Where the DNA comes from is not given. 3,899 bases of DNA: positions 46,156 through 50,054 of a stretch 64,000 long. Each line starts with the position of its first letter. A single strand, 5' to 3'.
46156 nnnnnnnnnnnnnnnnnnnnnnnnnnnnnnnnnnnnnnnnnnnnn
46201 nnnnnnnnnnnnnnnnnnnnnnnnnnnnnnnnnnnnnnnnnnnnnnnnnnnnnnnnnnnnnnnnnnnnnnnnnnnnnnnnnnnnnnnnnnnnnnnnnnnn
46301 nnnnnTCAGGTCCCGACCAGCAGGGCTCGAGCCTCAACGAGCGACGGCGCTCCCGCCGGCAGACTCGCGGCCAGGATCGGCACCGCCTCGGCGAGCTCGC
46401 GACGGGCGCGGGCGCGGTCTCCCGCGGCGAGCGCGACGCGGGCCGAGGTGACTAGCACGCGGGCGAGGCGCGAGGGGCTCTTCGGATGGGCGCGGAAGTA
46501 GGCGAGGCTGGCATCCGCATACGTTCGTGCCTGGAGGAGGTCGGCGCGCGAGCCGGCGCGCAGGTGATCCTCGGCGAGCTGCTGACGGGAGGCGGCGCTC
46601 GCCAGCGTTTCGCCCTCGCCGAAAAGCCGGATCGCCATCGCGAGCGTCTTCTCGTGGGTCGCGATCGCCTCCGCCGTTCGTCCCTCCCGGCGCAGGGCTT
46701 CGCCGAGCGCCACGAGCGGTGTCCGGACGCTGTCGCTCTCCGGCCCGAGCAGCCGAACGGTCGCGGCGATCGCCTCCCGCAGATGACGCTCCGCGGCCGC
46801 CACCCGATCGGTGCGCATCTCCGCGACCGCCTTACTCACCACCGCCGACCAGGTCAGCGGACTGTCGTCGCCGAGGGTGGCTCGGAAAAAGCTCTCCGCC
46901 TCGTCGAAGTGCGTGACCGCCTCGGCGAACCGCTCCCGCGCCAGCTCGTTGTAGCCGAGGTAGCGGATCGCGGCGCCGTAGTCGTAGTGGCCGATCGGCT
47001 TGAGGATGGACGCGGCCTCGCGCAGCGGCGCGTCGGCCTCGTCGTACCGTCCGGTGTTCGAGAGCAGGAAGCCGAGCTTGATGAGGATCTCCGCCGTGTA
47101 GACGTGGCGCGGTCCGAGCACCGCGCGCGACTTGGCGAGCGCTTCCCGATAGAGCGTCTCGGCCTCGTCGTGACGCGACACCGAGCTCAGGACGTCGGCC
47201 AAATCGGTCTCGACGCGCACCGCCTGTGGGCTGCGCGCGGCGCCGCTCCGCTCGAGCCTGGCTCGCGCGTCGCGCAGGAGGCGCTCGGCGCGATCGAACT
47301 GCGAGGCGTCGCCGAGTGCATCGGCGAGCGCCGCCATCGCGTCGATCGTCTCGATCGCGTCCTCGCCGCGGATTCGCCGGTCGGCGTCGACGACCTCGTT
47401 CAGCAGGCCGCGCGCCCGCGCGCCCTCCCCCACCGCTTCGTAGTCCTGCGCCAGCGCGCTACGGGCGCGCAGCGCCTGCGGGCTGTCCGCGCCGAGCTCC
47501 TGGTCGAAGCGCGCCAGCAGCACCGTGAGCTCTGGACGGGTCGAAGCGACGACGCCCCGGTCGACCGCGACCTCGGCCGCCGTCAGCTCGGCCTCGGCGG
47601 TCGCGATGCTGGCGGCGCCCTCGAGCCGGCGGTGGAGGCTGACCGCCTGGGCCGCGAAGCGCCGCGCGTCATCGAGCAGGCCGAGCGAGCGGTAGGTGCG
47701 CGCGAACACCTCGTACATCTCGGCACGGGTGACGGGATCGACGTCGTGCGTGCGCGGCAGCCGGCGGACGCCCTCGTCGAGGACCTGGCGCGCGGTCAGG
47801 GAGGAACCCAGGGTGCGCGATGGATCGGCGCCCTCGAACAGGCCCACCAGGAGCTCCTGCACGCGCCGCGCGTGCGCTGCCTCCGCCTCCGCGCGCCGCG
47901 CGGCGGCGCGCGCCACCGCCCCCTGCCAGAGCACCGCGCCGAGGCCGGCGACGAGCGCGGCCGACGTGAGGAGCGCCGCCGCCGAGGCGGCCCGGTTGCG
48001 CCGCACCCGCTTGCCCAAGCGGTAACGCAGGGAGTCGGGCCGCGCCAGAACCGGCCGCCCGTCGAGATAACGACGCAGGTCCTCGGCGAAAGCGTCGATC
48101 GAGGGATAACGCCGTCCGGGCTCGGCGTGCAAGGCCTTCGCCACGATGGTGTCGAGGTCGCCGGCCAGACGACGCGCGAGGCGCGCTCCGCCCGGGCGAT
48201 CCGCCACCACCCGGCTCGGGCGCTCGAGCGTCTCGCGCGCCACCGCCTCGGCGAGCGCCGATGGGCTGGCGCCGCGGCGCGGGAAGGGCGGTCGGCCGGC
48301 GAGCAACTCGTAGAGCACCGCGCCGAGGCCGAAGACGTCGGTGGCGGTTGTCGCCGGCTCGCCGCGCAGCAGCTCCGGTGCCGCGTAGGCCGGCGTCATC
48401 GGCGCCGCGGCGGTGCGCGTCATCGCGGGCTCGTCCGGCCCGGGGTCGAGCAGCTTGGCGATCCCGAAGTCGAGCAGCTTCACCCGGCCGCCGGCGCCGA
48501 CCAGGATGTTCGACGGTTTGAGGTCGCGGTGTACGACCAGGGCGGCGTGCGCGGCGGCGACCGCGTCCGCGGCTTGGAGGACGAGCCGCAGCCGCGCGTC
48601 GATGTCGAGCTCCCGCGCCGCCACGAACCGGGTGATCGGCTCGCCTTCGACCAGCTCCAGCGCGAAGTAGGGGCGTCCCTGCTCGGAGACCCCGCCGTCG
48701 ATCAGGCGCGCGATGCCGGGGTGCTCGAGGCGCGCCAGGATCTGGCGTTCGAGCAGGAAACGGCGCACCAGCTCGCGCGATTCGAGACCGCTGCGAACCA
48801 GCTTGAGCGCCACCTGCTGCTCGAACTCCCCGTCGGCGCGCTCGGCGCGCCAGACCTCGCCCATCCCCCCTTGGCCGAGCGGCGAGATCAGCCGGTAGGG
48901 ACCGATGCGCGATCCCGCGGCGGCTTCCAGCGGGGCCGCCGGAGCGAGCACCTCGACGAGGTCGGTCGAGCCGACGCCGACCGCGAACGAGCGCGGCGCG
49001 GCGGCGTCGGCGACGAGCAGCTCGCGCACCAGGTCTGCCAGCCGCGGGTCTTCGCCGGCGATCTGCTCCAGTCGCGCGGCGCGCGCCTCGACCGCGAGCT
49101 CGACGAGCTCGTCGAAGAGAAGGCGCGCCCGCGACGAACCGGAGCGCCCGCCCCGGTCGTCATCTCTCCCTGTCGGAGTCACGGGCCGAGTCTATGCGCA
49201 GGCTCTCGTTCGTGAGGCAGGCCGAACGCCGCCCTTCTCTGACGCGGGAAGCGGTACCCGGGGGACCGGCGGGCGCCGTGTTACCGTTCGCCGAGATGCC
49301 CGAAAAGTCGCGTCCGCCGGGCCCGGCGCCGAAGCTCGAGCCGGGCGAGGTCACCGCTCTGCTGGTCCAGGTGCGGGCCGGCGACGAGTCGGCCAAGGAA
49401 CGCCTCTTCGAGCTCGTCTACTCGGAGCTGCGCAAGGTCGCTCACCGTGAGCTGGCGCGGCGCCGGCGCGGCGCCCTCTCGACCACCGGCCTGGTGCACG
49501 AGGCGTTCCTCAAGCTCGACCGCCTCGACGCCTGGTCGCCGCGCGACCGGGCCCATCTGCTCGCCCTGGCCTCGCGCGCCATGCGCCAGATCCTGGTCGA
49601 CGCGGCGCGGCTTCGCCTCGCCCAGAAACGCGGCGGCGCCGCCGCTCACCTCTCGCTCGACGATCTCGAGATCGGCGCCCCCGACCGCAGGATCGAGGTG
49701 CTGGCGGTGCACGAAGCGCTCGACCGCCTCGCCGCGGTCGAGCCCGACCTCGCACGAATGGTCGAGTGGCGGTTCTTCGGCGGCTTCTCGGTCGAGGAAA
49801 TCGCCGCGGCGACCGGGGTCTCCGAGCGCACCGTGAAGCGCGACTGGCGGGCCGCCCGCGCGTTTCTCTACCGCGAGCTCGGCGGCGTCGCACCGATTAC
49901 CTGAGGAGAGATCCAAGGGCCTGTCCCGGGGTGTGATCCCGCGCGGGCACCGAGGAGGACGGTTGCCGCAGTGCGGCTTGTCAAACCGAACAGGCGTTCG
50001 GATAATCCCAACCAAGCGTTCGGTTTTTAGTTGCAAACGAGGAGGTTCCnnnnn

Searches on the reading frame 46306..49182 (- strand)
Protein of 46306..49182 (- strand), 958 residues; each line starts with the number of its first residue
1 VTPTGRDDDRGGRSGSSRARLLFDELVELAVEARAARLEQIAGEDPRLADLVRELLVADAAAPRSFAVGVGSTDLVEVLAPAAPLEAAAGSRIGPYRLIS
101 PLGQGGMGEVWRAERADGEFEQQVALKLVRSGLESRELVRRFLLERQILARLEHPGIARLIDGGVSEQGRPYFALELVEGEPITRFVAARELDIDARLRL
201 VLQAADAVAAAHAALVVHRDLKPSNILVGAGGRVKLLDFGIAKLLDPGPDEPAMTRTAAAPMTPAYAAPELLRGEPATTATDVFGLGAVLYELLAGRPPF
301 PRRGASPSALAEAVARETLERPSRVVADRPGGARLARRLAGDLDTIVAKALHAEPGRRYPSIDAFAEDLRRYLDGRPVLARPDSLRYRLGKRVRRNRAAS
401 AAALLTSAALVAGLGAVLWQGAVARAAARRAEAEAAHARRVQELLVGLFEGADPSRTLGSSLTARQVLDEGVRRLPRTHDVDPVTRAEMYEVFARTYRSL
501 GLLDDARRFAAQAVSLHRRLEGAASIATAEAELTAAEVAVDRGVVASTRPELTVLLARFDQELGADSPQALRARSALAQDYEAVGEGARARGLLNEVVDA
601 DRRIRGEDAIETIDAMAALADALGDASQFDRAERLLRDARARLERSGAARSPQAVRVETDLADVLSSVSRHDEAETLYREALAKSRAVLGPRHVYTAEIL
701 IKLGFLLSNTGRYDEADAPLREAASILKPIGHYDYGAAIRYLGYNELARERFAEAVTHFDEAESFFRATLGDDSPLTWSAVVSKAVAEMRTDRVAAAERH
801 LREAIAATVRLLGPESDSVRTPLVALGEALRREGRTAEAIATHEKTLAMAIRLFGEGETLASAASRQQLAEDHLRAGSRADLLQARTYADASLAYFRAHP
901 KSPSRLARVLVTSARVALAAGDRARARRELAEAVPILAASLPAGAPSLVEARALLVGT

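Call 47: search_protein_families(library=pfam, proteins=[window:46306-49182:-], max_evalue=0.001)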
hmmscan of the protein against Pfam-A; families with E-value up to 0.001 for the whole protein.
window:46306-49182:- (958 aa): 12 families
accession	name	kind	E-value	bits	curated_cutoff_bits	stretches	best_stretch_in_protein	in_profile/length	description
PF00069.31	Pkinase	-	6.3e-39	134.4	31.7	1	96-307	1-204/263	Protein kinase domain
PF13424.12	TPR_12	-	1.2e-37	128.4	30.1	4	658-727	6-75/77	Tetratricopeptide repeat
PF07714.23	PK_Tyr_Ser-Thr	-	1.1e-28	100.7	23.1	1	98-322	3-226/258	Protein tyrosine and serine/threonine kinase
PF13374.12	TPR_10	-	8.1e-26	89.7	27.5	1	660-693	7-40/42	Tetratricopeptide repeat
PF17874.7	TPR_MalT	-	1.3e-09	38.3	45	1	698-851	2-153/336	MalT-like TPR region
PF24885.1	TPR_NPHP3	-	5.9e-09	36.1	100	1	651-728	137-214/239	Nephrocystin-3 TPR domain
PF13181.12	TPR_8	-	3.7e-07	30.2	25.7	0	697-725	1-29/34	Tetratricopeptide repeat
PF07719.23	TPR_2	-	6.5e-07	29.4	27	0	697-718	1-22/34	Tetratricopeptide repeat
PF03109.22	ABC1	-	3.2e-06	26.9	22.9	0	174-246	146-218/244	ABC1 atypical kinase-like domain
PF00515.34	TPR_1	-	0.00012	22.2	27.8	0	661-683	7-29/34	Tetratricopeptide repeat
PF13176.12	TPR_7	-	0.00016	21.9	27.9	0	823-850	2-29/36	Tetratricopeptide repeat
PF14531.12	Kinase-like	-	0.00099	18.9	25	0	189-295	139-246/289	Kinase-like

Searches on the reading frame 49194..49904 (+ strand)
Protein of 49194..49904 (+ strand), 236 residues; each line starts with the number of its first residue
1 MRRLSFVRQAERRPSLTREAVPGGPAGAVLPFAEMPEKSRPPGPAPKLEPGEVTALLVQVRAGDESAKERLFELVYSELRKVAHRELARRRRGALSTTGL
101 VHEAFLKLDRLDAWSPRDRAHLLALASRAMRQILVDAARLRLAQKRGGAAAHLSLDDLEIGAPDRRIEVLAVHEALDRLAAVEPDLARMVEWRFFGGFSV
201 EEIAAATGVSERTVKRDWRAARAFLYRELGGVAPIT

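Call 47: search_protein_families(library=pfam, proteins=[window:49194-49904:+], max_evalue=0.001)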
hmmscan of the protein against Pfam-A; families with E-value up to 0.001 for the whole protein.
window:49194-49904:+ (236 aa): 4 families
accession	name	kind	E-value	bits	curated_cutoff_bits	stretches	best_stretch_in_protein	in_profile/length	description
PF07638.17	Sigma70_ECF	-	1.1e-47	162.8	21.1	1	51-229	2-183/185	ECF sigma factor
PF08281.18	Sigma70_r4_2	-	8.2e-09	35.4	25.7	1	176-225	5-54/54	Sigma-70, region 4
PF04545.22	Sigma70_r4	-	0.00015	21.6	24.1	1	183-216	6-39/50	Sigma-70, region 4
PF13384.12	HTH_23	-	0.00033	20.8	24.6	0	197-219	17-38/50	Homeodomain-like domain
